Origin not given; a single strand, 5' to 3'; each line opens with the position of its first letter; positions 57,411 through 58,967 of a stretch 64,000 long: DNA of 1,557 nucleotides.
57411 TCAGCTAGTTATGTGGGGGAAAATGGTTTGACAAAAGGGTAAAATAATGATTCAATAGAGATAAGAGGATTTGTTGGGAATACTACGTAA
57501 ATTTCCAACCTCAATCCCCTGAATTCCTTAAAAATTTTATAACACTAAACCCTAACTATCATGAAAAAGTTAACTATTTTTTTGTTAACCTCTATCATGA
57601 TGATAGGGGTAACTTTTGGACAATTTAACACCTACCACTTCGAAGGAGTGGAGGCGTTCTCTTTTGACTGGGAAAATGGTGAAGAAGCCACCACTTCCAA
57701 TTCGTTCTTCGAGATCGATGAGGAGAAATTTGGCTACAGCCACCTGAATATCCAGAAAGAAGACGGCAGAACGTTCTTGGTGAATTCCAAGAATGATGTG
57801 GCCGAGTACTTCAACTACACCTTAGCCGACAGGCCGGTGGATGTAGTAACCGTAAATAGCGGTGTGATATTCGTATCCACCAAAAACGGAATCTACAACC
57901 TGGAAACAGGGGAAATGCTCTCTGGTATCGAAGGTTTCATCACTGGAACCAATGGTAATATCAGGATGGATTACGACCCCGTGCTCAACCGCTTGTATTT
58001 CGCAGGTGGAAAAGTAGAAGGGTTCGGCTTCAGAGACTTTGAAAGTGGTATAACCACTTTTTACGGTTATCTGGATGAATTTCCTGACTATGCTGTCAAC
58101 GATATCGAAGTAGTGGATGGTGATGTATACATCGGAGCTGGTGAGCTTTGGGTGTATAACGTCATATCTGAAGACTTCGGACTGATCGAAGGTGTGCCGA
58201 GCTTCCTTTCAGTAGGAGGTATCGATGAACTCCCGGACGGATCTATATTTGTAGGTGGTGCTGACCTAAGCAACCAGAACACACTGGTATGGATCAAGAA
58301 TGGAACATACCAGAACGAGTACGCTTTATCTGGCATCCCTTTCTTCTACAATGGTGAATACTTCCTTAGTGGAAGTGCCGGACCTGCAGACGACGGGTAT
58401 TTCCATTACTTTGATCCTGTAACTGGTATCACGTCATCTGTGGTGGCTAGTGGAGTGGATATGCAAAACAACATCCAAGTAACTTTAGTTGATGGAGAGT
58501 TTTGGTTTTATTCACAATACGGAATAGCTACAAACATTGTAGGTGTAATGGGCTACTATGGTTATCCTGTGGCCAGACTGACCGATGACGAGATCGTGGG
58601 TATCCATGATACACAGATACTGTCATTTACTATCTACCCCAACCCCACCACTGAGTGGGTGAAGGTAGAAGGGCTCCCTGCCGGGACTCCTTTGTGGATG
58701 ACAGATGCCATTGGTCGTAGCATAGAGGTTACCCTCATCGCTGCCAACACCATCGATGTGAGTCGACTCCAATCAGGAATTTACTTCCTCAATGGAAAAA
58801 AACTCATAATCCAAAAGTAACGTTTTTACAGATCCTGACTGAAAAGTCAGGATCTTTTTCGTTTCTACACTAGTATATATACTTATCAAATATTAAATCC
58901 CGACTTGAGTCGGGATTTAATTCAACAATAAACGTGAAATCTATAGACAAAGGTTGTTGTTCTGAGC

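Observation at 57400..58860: Bacteroidota-style T9SS C-terminal sorting domain on a GC-richer gene in a genome showing no T9SS context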

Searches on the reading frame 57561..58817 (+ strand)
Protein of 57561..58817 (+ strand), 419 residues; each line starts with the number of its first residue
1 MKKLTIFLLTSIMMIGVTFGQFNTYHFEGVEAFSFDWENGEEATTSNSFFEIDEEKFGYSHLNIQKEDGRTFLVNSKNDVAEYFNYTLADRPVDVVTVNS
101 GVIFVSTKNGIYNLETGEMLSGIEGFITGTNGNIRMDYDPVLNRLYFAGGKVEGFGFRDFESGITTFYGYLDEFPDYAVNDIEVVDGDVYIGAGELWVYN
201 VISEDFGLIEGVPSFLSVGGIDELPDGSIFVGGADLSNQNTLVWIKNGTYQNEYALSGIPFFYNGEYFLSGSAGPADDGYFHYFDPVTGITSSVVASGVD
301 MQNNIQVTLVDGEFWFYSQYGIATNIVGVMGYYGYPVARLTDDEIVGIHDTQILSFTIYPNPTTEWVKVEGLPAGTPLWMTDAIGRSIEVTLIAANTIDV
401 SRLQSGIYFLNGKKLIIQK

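Call 3: search_protein_families(library=pfam, proteins=[window:57561-58817:+], max_evalue=0.1)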
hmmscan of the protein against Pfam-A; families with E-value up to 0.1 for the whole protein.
window:57561-58817:+ (419 aa): 1 family
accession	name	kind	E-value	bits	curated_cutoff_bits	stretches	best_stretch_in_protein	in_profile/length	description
PF18962.6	Por_Secre_tail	-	6.9e-07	29.9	27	1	358-411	1-61/75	Secretion system C-terminal sorting domain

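Call 4: search_protein_families(library=ncbifam, proteins=[window:57561-58817:+], max_evalue=0.1)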
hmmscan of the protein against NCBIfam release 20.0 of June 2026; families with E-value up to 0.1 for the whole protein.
window:57561-58817:+ (419 aa): 3 families
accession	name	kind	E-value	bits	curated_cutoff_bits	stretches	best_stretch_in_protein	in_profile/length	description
TIGR04183.1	Por_Secre_tail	domain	6.5e-06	26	23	1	358-411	1-57/72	T9SS type A sorting domain-containing protein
NF038113.1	T9SSA_dep_M36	equivalog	0.00043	18.5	885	1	333-413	771-856/869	T9SS-dependent M36 family metallopeptidase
NF045941.1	PropMonoxMimD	equivalog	0.026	14.8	150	0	28-89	45-106/108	propane 2-monooxygenase effector subunit MimD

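Call 9: find_homologous_proteins(query=window:57561-58817:+, max_evalue=0.001)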
Query window:57561-58817:+ (419 aa): 5 proteins with E <= 0.001 among 6231 candidates.
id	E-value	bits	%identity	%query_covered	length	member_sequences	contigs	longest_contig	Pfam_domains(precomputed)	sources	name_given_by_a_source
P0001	1.2e-231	787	83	100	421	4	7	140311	PF18962.8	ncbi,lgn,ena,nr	ncbi:T9SS type A sorting domain-containing protein [Candidatus Nomurabacteria bacterium]|nr:T9SS typ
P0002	1.3e-213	728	100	78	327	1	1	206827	PF18962.8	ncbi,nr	ncbi:T9SS type A sorting domain-containing protein [Candidatus Nomurabacteria bacterium]|nr:T9SS typ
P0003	1.7e-209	714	73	100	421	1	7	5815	PF18962.8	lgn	-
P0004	1.4e-160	553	60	100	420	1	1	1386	PF18962.8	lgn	-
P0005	8.3e-76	274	39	100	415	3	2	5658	-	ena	-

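Call 11: find_encoding_contigs(protein=P0001, flank=10000, max_places=6)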
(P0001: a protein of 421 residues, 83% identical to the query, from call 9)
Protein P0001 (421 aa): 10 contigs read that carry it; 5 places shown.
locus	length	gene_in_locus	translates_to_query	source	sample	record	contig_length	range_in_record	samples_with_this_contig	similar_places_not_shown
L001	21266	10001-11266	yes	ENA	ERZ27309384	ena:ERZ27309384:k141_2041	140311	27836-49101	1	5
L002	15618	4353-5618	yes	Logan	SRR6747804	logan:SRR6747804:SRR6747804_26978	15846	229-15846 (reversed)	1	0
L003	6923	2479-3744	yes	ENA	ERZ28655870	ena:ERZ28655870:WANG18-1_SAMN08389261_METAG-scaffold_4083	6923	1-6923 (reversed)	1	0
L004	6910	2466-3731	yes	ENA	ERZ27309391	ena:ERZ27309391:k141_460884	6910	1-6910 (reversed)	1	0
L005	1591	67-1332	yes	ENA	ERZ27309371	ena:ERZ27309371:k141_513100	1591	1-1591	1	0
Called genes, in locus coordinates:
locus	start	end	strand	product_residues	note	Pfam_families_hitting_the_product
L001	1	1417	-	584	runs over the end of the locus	PF05157:MshEN, PF00437:T2SSE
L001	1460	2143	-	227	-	PF00005:ABC_tran, PF13304:AAA_21 (faint), PF02463:SMC_N (weak)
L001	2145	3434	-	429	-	PF02687:FtsX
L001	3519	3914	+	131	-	PF00856:SET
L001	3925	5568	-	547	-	-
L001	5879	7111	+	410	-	-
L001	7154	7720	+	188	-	-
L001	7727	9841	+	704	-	PF00464:SHMT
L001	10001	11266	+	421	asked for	PF18962:Por_Secre_tail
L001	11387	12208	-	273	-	-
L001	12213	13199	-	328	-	-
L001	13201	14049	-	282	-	-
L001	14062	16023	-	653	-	-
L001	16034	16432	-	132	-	-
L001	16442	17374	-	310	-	-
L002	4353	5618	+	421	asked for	PF18962:Por_Secre_tail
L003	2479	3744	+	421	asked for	PF18962:Por_Secre_tail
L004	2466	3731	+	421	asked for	PF18962:Por_Secre_tail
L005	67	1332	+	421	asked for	PF18962:Por_Secre_tail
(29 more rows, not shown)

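Call 12: find_encoding_contigs(protein=P0003, flank=10000, max_places=4)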
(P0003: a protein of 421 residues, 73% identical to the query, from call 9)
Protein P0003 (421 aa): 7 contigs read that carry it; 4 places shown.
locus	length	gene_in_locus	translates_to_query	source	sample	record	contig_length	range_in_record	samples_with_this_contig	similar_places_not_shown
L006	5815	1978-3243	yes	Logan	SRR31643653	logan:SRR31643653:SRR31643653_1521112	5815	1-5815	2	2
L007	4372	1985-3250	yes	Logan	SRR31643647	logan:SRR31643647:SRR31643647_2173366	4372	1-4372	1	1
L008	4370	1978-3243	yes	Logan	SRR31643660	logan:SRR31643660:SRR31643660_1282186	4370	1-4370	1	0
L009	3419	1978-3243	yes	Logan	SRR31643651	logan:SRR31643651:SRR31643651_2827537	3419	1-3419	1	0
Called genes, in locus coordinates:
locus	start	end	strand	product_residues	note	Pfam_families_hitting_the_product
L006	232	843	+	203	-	PF13620:CarboxypepD_reg (faint)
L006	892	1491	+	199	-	-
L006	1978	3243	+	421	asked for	PF18962:Por_Secre_tail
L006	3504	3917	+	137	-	PF00164:Ribosom_S12_S23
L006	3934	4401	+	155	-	PF00177:Ribosomal_S7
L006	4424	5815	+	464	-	?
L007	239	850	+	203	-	PF13620:CarboxypepD_reg (faint)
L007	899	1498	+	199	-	-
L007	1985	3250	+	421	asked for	PF18962:Por_Secre_tail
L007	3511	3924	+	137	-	PF00164:Ribosom_S12_S23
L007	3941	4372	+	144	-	?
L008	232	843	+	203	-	PF13620:CarboxypepD_reg (faint)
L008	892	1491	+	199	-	-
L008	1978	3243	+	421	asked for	PF18962:Por_Secre_tail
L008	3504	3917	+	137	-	PF00164:Ribosom_S12_S23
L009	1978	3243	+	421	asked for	PF18962:Por_Secre_tail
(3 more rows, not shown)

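Call 13: find_encoding_contigs(protein=P0005, flank=10000, max_places=4)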
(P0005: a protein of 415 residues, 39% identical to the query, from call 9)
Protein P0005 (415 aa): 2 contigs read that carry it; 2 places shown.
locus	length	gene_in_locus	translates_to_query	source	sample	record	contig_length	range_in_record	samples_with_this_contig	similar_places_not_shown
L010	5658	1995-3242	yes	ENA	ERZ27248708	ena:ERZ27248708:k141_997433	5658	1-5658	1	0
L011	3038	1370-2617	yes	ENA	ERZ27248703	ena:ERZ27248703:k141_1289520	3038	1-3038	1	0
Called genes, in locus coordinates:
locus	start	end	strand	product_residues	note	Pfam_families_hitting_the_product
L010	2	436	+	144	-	?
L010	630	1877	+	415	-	PF18962:Por_Secre_tail (weak)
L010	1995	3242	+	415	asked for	-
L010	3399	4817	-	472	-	PF00753:Lactamase_B, PF00581:Rhodanese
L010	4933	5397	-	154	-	-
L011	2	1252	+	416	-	?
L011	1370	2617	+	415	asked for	-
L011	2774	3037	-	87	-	?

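Call 14: find_encoding_contigs(protein=P0004, flank=10000, max_places=4)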
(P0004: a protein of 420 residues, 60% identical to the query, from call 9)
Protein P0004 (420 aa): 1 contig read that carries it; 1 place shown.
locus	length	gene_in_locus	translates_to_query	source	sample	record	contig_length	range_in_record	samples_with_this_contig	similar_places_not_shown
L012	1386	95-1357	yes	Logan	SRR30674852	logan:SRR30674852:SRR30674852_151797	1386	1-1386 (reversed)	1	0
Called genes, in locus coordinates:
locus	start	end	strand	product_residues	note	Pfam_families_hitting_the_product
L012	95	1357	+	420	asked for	PF18962:Por_Secre_tail (weak)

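Call 17: find_related_loci(query=A1, collection=genome_contigs, flank=10000)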
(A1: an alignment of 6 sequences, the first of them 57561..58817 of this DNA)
Query A1 (419 aa) in genome_contigs; peptide patterns used: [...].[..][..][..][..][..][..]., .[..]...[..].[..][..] (x = any residue, [..] = any of these).
89 stretches matched a pattern, but none encodes a relative of the query by tblastn (E <= 1e-3).
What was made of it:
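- Tried and rejected: A scan with family peptide patterns found no relatives (call 17).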

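Call 26: list_cluster_members(proteins=[L010:3399-4814:-, L010:4933-5394:-, L006:3504-3914:+, L006:3934-4398:+, L006:232-840:+, L006:892-1488:+, L010:630-1874:+, P0001, P0002])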
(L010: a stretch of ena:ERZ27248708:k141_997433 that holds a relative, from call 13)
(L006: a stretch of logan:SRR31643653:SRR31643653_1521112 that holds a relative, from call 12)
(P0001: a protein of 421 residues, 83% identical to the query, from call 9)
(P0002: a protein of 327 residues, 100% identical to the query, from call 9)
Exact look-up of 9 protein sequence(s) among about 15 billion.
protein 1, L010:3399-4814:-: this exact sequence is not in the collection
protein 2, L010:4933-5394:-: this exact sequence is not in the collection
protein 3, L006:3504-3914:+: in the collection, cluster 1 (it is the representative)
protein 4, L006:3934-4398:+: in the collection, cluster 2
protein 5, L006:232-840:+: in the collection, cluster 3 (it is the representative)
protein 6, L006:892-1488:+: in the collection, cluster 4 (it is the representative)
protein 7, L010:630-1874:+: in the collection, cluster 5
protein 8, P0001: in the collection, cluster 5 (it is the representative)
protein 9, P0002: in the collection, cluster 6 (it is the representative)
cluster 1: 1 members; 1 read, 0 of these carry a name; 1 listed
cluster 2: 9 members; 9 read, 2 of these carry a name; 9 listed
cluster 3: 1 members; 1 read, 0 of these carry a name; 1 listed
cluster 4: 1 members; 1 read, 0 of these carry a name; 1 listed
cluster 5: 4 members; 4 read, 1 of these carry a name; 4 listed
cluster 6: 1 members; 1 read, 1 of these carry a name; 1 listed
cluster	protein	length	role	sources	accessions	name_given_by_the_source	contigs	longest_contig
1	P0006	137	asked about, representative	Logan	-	-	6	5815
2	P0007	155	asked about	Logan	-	-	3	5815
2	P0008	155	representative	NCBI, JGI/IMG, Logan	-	-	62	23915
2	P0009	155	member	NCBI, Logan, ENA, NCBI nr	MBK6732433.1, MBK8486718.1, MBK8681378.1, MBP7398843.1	MAG: 30S ribosomal protein S7 [Bacteroidetes bacterium] | 30S ribosomal protein S7 [Bacteroidota bacterium]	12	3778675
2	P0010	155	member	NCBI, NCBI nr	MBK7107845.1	MAG: 30S ribosomal protein S7 [Bacteroidetes bacterium] | 30S ribosomal protein S7 [Bacteroidota bacterium]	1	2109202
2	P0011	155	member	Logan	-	-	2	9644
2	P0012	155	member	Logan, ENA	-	-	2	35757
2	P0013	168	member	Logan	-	-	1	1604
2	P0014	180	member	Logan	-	-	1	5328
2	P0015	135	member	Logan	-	-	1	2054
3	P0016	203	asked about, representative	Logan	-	-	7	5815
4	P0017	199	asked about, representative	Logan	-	-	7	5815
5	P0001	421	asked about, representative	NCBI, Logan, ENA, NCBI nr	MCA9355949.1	T9SS type A sorting domain-containing protein [Candidatus Nomurabacteria bacterium]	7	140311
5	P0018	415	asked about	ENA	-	-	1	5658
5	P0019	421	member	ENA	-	-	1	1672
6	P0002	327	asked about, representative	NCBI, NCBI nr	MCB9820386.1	T9SS type A sorting domain-containing protein [Candidatus Nomurabacteria bacterium]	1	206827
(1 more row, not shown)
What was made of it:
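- On Functional T9SS cargo (a protein exported by a T9SS in its own cell): Nomurabacteria (calls 9, 26).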

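Call 31: find_encoding_contigs(protein=P0021, flank=6000, max_places=6)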
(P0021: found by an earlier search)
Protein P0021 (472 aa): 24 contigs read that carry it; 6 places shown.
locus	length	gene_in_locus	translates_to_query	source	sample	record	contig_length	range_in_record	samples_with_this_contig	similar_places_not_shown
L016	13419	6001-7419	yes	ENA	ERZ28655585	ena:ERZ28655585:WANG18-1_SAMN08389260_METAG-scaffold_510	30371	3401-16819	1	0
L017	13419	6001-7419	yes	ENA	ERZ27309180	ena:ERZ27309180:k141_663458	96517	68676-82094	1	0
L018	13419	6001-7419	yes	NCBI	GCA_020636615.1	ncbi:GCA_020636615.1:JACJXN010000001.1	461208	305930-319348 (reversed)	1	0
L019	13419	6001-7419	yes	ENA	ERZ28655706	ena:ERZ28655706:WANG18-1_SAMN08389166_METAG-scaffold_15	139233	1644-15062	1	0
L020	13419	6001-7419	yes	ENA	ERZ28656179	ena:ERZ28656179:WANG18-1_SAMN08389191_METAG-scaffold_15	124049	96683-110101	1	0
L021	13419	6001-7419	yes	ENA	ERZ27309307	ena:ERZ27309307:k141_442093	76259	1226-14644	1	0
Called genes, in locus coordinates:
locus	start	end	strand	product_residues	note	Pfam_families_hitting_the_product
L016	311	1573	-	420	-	PF18962:Por_Secre_tail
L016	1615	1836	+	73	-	-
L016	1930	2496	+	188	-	-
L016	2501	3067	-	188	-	-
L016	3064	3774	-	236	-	-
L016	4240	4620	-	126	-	-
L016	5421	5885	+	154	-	-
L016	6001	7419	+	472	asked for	PF00753:Lactamase_B, PF00581:Rhodanese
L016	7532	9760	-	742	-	PF13715:CarbopepD_reg_2 (weak), PF07715:Plug, PF00593:TonB_dep_Rec_b-barrel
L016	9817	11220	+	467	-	PF00171:Aldedh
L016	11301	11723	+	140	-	PF00571:CBS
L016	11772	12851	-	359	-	PF01063:Aminotran_4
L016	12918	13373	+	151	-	-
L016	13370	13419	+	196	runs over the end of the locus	PF01725:Ham1p_like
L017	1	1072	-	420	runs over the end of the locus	PF18962:Por_Secre_tail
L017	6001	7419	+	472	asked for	PF00753:Lactamase_B, PF00581:Rhodanese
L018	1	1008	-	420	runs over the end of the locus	PF18962:Por_Secre_tail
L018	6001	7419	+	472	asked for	PF00753:Lactamase_B, PF00581:Rhodanese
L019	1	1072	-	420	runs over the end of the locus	PF18962:Por_Secre_tail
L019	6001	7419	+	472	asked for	PF00753:Lactamase_B, PF00581:Rhodanese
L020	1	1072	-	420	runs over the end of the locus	PF18962:Por_Secre_tail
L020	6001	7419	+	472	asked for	PF00753:Lactamase_B, PF00581:Rhodanese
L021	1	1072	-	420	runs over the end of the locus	PF18962:Por_Secre_tail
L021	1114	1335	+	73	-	-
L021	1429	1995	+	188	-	-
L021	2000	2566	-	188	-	-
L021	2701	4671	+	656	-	PF01807:Zn_ribbon_DnaG, PF08275:DNAG_N, PF01751:Toprim, PF13155:Toprim_2, PF13362:Toprim_3 (weak), PF13662:Toprim_4, PF28534:DUF8430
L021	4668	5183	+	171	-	-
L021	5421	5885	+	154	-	-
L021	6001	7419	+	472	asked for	PF00753:Lactamase_B, PF00581:Rhodanese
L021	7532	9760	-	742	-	PF13715:CarbopepD_reg_2 (weak), PF07715:Plug, PF00593:TonB_dep_Rec_b-barrel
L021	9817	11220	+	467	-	PF00171:Aldedh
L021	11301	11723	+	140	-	PF00571:CBS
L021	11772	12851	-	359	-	PF01063:Aminotran_4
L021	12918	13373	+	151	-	-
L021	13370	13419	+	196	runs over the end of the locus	PF01725:Ham1p_like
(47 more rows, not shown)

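Call 33: predict_structure(alignment_id=A2)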
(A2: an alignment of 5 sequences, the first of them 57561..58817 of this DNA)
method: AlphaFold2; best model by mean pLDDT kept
length: 419 residues; sequences in the alignment: 5
mean_pLDDT: 46.7   pTM: 0.42
mean pLDDT of the five models: 46.7, 37.3, 34.6, 33.4, 33.3
residues with pLDDT >= 90: 0; 70-90: 36; 50-70: 152; < 50: 231
segments of 3 or more residues with pLDDT < 50: 2-4, 11-112, 114-126, 128-132, 151-154, 168-178, 272-279, 295-363, 373-377, 383-385
pLDDT, mean of each block of 10 residues (from residue 1): 49 34 27 27 28 29 33 28 25 30 40 45 44 55 57 52 51 43 67 67 65 67 73 71 77 68 59 40 65 45 39 39 26 22 23 30 49 50 54 63 57 50
secondary structure, 60 per line:
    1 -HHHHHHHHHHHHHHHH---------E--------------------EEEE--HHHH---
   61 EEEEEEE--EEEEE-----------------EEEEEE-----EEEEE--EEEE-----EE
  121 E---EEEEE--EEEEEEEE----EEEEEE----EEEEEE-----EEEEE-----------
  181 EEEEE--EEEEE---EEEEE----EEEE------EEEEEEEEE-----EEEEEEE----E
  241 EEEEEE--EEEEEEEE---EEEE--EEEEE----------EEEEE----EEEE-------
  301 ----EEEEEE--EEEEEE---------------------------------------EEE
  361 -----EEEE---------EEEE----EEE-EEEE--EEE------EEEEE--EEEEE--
elements in order: H2-17 E48-51 H54-57 E61-67 E70-74 E92-97 E103-107 E110-113 E119-121 E125-129 E132-139 E144-149 E154-159 E165-169 E181-185 E188-192 E196-200 E205-208 E215-223 E229-235 E240-246 E249-256 E260-263 E266-270 E281-285 E290-293 E305-310 E313-318 E358-360 E366-369 E379-382 E387-389 E391-394 E397-399 E406-410 E413-417
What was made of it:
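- Tried and rejected: The first AlphaFold2 model was too poor to use (pLDDT 46.7, call 33).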

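Call 35: search_protein_representatives(alignment_id=A2)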
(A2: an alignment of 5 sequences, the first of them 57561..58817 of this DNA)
Query: 5 sequences, 419 profile positions. Proteins with E-value up to 0.001 (for the whole library): 3644; up to 1e-10: 6; up to 1e-30: 2. The best 150 are listed.
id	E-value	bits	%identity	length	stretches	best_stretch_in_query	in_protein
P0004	1.1e-214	729.4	-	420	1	1-419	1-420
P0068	9.3e-52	192.7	-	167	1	73-232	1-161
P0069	1.0e-21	93.7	-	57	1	363-419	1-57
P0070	8.6e-12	61.0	-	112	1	156-221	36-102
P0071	1.8e-11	60.0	-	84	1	50-132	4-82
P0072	3.6e-11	59.0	-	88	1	344-411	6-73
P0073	1.1e-09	54.1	-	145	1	288-413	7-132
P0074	1.4e-09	53.8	-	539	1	258-418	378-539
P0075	2.3e-09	53.0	-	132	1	323-412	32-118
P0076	3.1e-09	52.6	-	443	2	341-418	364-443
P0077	4.9e-09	51.9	-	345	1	278-413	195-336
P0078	6.0e-09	51.6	-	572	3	343-416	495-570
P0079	1.0e-08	50.9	-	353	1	292-413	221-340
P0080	1.1e-08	50.8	-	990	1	343-416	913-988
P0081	1.1e-08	50.7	-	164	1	343-411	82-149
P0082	1.2e-08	50.7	-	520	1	190-418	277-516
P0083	1.2e-08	50.7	-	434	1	269-411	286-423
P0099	5.6e-08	48.4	-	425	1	102-419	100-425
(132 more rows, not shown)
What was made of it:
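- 57624..58580 (+): Variable beta-propeller body (aa 22-340). It is essentially an orphan in 1.84 billion representative proteins (call 35).
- Checked: A profile of the family hits 3,644 proteins through its CTD part (call 35).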

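Call 36: find_encoding_contigs(protein=P0050, flank=10000, max_places=3)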
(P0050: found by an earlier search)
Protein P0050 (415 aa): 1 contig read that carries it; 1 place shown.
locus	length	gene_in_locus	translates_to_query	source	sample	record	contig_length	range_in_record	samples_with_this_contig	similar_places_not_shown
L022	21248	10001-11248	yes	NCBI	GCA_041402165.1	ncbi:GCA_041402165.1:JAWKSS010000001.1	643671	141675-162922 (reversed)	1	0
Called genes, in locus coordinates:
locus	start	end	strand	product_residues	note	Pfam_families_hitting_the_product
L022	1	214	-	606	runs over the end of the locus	PF13620:CarboxypepD_reg (faint)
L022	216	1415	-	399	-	PF00482:T2SSF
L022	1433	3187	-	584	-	PF05157:MshEN, PF00437:T2SSE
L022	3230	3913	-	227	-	PF00005:ABC_tran, PF13304:AAA_21 (faint), PF02463:SMC_N (weak)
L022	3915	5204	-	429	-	PF02687:FtsX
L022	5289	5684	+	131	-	PF00856:SET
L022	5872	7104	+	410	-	-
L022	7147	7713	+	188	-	-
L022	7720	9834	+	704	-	PF00464:SHMT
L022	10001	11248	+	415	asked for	PF18962:Por_Secre_tail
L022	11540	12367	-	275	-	-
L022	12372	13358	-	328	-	-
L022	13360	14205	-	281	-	-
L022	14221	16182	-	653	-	-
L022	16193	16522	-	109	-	-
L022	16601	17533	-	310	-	-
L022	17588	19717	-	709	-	PF01138:RNase_PH, PF03725:RNase_PH_C (faint), PF01138:RNase_PH, PF00013:KH_1, PF00575:S1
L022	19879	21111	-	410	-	PF18915:DUF5667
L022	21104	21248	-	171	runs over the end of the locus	PF04542:Sigma70_r2, PF08281:Sigma70_r4_2, PF04545:Sigma70_r4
